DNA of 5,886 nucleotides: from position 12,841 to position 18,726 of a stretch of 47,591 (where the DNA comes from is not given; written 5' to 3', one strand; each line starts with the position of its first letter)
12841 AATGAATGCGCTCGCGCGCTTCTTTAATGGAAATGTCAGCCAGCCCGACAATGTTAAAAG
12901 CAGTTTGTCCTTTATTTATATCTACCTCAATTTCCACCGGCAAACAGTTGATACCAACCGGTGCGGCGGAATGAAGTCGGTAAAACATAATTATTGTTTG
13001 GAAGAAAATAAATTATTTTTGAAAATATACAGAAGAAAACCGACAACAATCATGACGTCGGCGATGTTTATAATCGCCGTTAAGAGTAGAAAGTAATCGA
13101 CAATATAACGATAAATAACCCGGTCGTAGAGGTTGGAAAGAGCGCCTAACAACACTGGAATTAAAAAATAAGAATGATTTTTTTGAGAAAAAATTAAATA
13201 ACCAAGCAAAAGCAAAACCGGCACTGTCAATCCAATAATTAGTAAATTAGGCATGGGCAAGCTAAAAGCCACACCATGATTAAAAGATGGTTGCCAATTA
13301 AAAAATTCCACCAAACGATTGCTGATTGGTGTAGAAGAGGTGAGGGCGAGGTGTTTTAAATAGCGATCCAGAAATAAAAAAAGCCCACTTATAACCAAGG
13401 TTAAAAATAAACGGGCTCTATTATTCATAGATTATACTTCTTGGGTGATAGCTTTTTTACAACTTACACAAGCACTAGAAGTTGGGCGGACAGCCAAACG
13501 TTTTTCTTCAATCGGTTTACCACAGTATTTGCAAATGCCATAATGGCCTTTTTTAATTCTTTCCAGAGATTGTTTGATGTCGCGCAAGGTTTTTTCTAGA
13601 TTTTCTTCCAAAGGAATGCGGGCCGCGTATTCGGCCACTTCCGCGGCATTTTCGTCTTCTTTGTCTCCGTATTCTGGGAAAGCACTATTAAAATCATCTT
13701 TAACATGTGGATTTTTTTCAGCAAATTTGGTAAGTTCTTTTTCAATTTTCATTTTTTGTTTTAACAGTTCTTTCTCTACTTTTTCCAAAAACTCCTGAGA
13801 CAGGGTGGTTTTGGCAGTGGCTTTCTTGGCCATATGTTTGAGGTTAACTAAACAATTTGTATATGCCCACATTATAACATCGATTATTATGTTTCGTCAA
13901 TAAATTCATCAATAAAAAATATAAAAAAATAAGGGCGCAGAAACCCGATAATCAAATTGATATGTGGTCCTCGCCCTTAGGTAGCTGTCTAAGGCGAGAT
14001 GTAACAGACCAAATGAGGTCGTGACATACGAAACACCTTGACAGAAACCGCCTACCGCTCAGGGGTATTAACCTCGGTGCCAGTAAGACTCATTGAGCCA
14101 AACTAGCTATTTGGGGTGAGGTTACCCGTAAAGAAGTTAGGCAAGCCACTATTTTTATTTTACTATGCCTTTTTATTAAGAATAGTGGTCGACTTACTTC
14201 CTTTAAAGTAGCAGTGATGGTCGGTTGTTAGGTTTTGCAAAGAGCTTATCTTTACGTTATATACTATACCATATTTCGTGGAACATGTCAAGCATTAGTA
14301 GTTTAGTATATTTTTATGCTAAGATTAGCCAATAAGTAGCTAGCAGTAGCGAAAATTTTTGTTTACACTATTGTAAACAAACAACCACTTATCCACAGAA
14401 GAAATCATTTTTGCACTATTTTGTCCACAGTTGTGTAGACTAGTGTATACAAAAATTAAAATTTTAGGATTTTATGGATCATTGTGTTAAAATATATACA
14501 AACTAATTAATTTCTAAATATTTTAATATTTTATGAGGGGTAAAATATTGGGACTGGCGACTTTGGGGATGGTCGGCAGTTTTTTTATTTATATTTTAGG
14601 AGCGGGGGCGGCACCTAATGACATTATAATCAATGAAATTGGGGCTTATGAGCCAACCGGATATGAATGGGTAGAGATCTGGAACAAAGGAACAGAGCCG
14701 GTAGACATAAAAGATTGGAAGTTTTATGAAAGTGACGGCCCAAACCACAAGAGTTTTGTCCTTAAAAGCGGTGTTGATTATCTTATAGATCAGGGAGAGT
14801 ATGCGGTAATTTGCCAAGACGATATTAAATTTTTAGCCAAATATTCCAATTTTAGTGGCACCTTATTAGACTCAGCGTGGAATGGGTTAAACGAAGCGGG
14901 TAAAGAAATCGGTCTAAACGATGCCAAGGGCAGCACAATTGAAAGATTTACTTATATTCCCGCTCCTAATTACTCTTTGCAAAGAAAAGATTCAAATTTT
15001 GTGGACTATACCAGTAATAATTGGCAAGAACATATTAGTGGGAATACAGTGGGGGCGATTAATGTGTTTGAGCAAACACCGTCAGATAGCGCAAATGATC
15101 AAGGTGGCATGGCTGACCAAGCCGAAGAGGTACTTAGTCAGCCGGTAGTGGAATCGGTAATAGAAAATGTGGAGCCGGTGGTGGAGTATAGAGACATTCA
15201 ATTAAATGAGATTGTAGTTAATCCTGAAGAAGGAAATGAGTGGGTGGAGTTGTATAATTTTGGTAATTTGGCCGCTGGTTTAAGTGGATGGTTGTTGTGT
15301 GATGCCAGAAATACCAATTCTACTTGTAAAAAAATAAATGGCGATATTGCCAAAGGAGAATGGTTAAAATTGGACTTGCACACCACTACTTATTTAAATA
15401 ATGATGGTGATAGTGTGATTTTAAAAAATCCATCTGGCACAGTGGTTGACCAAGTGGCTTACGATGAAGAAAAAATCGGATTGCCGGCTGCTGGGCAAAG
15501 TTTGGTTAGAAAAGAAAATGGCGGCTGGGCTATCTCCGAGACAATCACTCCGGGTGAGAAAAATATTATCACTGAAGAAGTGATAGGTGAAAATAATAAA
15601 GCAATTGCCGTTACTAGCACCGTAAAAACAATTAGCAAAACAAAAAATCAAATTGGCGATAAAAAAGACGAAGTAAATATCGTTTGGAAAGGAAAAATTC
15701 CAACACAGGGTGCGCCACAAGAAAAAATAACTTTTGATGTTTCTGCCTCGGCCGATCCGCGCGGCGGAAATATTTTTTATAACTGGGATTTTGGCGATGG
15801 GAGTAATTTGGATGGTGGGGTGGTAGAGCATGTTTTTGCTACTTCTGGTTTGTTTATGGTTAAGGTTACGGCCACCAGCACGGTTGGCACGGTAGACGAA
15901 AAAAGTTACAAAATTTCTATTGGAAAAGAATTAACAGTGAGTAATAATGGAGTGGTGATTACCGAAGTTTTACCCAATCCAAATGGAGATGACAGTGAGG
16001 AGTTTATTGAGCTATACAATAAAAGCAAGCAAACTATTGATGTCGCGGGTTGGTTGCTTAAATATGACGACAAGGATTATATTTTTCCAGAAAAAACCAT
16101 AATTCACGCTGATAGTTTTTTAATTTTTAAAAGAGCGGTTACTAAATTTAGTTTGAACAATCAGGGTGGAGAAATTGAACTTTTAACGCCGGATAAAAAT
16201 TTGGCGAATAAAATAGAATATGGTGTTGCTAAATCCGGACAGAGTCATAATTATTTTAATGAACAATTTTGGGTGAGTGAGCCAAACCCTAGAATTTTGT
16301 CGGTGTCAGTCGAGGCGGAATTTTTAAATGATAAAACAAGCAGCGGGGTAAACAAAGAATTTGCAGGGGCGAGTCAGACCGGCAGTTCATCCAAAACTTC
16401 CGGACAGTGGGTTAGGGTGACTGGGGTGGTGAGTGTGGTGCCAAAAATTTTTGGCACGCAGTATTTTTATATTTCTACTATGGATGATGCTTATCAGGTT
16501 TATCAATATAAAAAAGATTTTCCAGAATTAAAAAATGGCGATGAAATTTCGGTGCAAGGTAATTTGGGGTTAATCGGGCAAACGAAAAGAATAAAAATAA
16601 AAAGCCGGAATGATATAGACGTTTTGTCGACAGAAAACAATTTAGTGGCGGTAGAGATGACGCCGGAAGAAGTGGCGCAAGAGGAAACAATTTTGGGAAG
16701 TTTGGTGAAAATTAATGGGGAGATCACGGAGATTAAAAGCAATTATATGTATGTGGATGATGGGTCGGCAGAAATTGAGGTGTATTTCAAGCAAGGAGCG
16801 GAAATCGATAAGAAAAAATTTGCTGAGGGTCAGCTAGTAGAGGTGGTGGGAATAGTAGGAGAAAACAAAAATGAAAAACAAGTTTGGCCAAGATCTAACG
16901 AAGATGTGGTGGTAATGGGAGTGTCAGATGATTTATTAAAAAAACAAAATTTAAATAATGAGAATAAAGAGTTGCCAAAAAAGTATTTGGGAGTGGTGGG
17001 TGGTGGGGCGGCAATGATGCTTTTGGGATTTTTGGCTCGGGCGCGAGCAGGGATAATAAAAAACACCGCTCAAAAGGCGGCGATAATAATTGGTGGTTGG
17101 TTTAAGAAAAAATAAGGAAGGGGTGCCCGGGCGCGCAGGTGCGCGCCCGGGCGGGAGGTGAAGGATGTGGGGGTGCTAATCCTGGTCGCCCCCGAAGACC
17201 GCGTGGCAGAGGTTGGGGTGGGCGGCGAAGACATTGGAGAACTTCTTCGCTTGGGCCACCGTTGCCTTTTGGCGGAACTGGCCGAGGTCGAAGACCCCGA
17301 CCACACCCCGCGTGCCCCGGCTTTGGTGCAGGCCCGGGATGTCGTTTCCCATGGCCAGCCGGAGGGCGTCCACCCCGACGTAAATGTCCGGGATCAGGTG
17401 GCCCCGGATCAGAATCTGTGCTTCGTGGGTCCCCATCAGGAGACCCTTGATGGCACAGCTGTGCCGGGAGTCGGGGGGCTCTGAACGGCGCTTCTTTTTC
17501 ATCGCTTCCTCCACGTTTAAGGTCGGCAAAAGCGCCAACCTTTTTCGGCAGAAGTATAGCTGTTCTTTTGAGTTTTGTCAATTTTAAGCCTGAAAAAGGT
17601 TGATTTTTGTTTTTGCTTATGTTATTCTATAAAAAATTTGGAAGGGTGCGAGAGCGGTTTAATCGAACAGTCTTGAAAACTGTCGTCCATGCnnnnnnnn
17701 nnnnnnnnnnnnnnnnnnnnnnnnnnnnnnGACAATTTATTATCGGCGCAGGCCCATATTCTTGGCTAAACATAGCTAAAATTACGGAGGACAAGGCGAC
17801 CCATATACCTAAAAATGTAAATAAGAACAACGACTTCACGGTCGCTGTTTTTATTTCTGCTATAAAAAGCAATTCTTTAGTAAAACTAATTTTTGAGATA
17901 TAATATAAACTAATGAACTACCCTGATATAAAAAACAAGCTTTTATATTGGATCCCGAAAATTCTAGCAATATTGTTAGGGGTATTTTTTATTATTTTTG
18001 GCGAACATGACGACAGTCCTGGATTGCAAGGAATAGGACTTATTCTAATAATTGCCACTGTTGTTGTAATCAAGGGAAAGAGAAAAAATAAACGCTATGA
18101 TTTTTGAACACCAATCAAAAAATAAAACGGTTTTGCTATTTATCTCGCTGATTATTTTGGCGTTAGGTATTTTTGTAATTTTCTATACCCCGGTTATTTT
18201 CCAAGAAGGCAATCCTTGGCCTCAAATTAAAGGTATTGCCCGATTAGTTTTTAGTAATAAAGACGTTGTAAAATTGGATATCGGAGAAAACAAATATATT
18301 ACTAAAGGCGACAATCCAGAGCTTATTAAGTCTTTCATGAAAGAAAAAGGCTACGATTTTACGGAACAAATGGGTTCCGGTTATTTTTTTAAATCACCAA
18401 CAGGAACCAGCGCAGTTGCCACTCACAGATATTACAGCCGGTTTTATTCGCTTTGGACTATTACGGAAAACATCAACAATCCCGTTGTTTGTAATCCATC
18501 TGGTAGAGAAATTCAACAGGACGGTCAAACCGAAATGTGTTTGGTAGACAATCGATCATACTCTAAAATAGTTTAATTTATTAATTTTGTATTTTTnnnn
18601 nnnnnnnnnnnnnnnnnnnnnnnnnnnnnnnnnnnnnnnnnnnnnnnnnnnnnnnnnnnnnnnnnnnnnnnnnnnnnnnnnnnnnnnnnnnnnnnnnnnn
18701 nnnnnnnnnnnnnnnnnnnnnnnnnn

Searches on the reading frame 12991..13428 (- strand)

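Call 10: search_protein_families(library=pfam, proteins=[window:12991-13428:-], max_evalue=0.001)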
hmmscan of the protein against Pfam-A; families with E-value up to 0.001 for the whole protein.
window:12991-13428:- (145 aa): 1 family
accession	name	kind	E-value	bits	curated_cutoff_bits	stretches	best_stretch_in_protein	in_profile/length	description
PF01252.23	Peptidase_A8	-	1.7e-19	70.9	25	1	15-136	3-138/142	Signal peptidase (SPase) II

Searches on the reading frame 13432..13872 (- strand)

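Call 10: search_protein_families(library=pfam, proteins=[window:13432-13872:-], max_evalue=0.001)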
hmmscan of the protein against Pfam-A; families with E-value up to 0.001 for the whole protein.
window:13432-13872:- (146 aa): 1 family
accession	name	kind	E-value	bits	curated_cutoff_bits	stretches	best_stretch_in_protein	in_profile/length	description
PF01258.23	zf-dskA_traR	-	5.6e-08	33.1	24.9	1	111-142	3-34/36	Prokaryotic dksA/traR C4-type zinc finger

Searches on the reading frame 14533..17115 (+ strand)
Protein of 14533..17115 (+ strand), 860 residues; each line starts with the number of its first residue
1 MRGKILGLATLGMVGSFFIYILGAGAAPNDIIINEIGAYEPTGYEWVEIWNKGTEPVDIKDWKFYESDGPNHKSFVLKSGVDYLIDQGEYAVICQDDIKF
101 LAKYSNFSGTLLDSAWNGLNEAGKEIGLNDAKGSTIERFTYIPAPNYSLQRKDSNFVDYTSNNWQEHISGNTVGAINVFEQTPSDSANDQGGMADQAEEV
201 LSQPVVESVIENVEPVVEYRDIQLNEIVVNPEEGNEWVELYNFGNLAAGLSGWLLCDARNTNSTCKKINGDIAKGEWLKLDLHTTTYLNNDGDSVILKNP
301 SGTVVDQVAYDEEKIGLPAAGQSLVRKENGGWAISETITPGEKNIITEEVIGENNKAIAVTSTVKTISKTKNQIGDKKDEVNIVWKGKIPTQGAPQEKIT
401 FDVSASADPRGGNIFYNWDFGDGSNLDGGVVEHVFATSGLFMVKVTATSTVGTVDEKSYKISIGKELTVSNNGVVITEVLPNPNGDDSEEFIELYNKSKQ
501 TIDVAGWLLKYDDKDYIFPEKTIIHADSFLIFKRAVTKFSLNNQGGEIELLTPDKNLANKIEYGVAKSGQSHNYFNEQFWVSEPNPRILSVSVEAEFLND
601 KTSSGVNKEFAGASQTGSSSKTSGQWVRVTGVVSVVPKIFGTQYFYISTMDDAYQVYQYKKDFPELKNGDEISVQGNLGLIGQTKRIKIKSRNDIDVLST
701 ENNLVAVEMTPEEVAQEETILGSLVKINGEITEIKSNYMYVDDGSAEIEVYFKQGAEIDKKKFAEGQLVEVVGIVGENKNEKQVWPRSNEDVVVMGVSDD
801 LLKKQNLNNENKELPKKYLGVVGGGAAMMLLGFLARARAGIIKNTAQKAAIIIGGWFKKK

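Call 10: search_protein_families(library=pfam, proteins=[window:14533-17115:+], max_evalue=0.001)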
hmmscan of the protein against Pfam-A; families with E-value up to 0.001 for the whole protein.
window:14533-17115:+ (860 aa): 4 families
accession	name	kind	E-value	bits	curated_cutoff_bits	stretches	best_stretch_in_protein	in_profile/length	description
PF00932.25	LTD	-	8.8e-45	152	34.3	3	470-564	4-108/109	Lamin Tail Domain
PF18911.6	PKD_4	-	3.5e-15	56.2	27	1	391-459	12-81/85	PKD domain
PF00801.26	PKD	-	5.7e-11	42.7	23.5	1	390-455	8-73/80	PKD domain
PF01336.31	tRNA_anti-codon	-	1.9e-07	31.3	27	1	725-784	1-67/75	OB-fold nucleic acid binding domain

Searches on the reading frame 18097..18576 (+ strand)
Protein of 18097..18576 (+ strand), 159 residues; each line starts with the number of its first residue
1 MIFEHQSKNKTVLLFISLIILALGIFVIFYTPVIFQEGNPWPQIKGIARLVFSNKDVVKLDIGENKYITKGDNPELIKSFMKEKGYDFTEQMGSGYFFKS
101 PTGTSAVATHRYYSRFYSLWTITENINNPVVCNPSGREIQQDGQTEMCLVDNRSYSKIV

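Call 10: search_protein_families(library=pfam, proteins=[window:18097-18576:+], max_evalue=0.001)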
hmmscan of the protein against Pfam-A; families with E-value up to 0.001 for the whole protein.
window:18097-18576:+ (159 aa): 0 families

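Call 31: search_protein_families(library=padloc, proteins=[window:18097-18576:+], max_evalue=1)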
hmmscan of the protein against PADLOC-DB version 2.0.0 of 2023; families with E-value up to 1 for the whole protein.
window:18097-18576:+ (159 aa): 0 families

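Call 32: search_protein_families(library=phrogs, proteins=[window:18097-18576:+], max_evalue=1)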
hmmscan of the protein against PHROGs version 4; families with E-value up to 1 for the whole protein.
window:18097-18576:+ (159 aa): 1 family
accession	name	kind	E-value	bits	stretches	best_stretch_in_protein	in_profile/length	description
phrog_13741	-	unknown function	0.12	13.6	0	83-121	91-127/148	-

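Call 73: search_protein_families(library=pfam, proteins=[window:18097-18576:+], max_evalue=1)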
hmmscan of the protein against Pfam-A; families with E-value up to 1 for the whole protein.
window:18097-18576:+ (159 aa): 4 families
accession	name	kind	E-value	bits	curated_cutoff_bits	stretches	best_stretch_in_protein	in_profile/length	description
PF13786.12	DUF4179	-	0.035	15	30.1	1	11-89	5-75/94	Domain of unknown function (DUF4179)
PF13295.11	DUF4077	-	0.044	14.1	25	1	4-53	12-61/172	Domain of unknown function (DUF4077)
PF17280.7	DUF5345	-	0.15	12.6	27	1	12-35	43-66/77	Family of unknown function (DUF5345)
PF12208.14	DUF3601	-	0.17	12.6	22.3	1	66-100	2-34/79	Domain of unknown function (DUF3601)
